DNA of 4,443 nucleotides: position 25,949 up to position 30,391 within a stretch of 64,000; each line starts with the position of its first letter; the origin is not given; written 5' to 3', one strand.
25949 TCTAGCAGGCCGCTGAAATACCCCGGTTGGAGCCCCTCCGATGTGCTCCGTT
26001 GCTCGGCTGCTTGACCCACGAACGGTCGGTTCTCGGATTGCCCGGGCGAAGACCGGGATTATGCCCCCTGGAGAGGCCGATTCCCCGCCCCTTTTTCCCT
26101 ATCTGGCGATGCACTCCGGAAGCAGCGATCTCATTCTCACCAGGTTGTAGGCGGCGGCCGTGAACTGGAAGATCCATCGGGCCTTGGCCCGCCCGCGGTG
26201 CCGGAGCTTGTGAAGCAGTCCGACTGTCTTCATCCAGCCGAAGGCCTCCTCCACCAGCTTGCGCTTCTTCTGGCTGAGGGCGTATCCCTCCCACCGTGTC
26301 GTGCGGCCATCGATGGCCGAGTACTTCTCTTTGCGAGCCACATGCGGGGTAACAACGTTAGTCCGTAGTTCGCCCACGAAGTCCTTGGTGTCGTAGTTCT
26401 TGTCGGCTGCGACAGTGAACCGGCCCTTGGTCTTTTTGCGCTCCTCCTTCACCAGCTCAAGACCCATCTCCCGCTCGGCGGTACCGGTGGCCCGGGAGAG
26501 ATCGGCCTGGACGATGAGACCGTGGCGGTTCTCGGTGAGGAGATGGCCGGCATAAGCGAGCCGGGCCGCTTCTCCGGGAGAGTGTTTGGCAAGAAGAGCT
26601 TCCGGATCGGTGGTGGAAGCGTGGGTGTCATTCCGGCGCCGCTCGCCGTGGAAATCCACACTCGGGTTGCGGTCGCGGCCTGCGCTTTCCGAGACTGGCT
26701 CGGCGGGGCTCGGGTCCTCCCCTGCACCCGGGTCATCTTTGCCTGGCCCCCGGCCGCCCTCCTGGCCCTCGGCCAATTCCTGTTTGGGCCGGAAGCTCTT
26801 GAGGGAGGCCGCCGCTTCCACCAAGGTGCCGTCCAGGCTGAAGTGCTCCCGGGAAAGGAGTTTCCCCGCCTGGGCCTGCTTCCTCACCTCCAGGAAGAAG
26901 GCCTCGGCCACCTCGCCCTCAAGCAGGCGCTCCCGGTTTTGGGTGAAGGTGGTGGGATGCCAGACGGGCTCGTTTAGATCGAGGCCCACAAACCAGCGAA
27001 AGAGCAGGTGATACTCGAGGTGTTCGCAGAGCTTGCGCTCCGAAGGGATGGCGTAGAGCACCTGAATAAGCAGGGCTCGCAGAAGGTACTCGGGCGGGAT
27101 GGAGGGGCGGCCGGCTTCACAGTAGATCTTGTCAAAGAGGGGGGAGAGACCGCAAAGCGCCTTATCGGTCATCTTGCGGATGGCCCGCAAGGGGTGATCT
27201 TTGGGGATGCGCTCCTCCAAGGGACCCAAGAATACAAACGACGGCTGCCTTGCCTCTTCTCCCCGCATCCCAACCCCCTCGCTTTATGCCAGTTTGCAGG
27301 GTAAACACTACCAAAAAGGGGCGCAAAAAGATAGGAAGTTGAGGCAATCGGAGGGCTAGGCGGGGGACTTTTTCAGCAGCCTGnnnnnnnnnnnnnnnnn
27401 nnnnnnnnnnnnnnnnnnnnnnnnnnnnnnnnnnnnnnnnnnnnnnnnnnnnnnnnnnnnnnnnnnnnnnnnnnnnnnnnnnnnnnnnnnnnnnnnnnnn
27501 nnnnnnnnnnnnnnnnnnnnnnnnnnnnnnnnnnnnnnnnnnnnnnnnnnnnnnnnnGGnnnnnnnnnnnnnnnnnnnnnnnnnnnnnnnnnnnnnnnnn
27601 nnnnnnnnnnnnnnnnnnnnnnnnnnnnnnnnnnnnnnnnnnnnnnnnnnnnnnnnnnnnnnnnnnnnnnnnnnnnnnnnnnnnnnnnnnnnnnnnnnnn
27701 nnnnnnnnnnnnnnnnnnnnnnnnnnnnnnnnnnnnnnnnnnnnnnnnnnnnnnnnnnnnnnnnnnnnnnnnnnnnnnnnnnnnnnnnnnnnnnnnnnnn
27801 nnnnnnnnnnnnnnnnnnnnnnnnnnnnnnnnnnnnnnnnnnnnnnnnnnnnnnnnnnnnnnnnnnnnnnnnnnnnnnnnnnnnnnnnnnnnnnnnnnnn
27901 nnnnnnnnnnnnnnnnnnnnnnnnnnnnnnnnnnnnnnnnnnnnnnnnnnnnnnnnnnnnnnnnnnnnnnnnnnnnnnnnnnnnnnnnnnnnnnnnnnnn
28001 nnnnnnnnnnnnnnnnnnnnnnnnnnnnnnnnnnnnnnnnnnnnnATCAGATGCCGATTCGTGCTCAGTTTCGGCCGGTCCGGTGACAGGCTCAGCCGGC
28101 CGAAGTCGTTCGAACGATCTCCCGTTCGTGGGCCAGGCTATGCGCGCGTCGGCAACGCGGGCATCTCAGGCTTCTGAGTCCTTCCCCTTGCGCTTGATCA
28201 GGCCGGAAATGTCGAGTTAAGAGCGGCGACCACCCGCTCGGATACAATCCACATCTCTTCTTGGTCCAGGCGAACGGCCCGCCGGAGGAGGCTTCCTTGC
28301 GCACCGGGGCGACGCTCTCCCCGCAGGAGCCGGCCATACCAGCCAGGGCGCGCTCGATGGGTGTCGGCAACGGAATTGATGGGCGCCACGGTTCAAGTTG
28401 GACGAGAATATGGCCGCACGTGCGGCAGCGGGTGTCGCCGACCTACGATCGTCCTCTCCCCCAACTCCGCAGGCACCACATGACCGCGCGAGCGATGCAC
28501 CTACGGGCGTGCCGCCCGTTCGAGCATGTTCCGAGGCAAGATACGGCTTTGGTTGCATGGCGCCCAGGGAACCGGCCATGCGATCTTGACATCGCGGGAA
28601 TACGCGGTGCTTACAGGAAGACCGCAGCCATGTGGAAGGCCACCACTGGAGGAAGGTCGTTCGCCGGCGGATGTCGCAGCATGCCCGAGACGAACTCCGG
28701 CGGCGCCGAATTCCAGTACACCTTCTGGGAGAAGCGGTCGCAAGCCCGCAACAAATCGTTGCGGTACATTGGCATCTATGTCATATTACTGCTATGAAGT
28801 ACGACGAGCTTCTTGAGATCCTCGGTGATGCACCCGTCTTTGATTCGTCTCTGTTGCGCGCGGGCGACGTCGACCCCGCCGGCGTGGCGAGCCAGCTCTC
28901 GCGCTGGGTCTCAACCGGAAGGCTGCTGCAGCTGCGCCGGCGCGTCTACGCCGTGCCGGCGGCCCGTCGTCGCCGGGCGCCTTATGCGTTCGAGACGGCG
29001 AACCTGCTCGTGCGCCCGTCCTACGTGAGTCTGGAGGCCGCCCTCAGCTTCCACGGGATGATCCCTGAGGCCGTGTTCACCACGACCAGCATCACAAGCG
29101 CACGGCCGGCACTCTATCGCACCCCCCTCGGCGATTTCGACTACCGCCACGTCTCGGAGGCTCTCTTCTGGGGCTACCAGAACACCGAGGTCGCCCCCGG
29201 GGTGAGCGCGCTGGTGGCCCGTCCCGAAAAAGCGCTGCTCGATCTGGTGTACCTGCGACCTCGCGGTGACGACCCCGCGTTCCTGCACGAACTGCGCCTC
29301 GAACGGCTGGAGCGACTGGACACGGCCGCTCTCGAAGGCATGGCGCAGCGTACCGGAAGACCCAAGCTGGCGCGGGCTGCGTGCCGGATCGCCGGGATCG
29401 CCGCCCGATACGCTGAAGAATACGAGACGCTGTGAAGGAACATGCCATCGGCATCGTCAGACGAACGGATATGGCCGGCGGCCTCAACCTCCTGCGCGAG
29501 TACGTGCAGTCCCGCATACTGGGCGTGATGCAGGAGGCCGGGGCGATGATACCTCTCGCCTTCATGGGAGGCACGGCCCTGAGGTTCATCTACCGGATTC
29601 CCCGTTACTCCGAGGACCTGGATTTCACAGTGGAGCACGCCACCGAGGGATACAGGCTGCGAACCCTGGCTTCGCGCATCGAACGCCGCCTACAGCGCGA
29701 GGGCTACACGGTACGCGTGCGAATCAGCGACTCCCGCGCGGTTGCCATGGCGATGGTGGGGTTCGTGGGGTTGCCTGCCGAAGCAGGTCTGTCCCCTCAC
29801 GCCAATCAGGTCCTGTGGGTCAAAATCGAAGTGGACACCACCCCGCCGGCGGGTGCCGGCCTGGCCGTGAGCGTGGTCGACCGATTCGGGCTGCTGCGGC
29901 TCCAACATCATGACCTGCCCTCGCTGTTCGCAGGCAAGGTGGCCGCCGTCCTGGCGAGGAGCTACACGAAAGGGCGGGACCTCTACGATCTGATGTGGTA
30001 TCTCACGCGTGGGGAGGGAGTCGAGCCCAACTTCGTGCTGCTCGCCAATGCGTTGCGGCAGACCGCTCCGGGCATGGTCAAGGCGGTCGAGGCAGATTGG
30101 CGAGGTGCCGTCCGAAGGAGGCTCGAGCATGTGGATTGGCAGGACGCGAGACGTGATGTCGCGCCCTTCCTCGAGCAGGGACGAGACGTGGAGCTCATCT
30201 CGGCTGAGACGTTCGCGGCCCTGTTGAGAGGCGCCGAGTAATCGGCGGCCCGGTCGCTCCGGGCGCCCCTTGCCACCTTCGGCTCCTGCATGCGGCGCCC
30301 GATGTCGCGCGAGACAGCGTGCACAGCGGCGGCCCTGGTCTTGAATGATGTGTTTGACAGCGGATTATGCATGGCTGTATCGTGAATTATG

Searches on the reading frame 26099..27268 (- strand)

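Call 75: search_protein_families(library=pfam, proteins=[window:26099-27268:-], max_evalue=0.01)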
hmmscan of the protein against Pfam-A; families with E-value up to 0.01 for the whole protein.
window:26099-27268:- (389 aa): 3 families
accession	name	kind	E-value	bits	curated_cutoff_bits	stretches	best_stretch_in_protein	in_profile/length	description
PF05598.16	DUF772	-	7.5e-24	84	23.1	1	53-127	1-73/74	Transposase domain (DUF772)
PF01609.27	DDE_Tnp_1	-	2.4e-11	44.2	23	1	228-376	26-200/200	Transposase DDE domain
PF13751.12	DDE_Tnp_1_6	-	1.6e-07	32.1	25.1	1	306-379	53-124/125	Transposase DDE domain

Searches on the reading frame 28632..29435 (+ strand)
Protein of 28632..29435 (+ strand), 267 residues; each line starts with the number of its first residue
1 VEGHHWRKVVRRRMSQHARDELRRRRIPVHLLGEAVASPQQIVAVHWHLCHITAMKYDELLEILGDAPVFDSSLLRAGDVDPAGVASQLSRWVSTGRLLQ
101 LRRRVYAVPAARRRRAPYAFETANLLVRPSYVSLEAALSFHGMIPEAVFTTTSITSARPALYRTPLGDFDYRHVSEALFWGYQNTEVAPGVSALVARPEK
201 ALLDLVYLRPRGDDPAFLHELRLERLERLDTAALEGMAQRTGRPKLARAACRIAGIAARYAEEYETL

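Call 39: search_protein_families(library=pfam, proteins=[window:28632-29435:+], max_evalue=0.00001)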
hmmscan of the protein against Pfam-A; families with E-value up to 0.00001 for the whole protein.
window:28632-29435:+ (267 aa): 0 families

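Call 75: search_protein_families(library=pfam, proteins=[window:28632-29435:+], max_evalue=0.01)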
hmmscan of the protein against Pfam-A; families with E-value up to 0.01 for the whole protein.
window:28632-29435:+ (267 aa): 1 family
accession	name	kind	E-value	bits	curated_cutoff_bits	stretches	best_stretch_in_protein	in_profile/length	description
PF13338.12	AbiEi_4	-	0.001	19.6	25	1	74-109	13-49/49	Transcriptional regulator, AbiEi antitoxin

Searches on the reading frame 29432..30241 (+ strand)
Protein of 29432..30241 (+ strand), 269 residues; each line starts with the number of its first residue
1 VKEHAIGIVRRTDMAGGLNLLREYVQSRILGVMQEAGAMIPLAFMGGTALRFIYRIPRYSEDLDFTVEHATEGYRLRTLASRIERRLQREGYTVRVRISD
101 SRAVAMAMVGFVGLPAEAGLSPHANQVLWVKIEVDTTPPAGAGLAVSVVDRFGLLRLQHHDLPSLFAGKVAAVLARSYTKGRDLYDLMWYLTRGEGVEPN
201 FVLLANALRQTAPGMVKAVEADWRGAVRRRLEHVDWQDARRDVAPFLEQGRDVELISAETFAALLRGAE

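Call 39: search_protein_families(library=pfam, proteins=[window:29432-30241:+], max_evalue=0.00001)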
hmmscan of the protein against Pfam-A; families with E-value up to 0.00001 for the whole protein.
window:29432-30241:+ (269 aa): 1 family
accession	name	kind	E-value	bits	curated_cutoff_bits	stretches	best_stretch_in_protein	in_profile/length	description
PF08843.17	AbiEii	-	3.1e-24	86.7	22.5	1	35-249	8-229/238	Nucleotidyl transferase AbiEii toxin, Type IV TA system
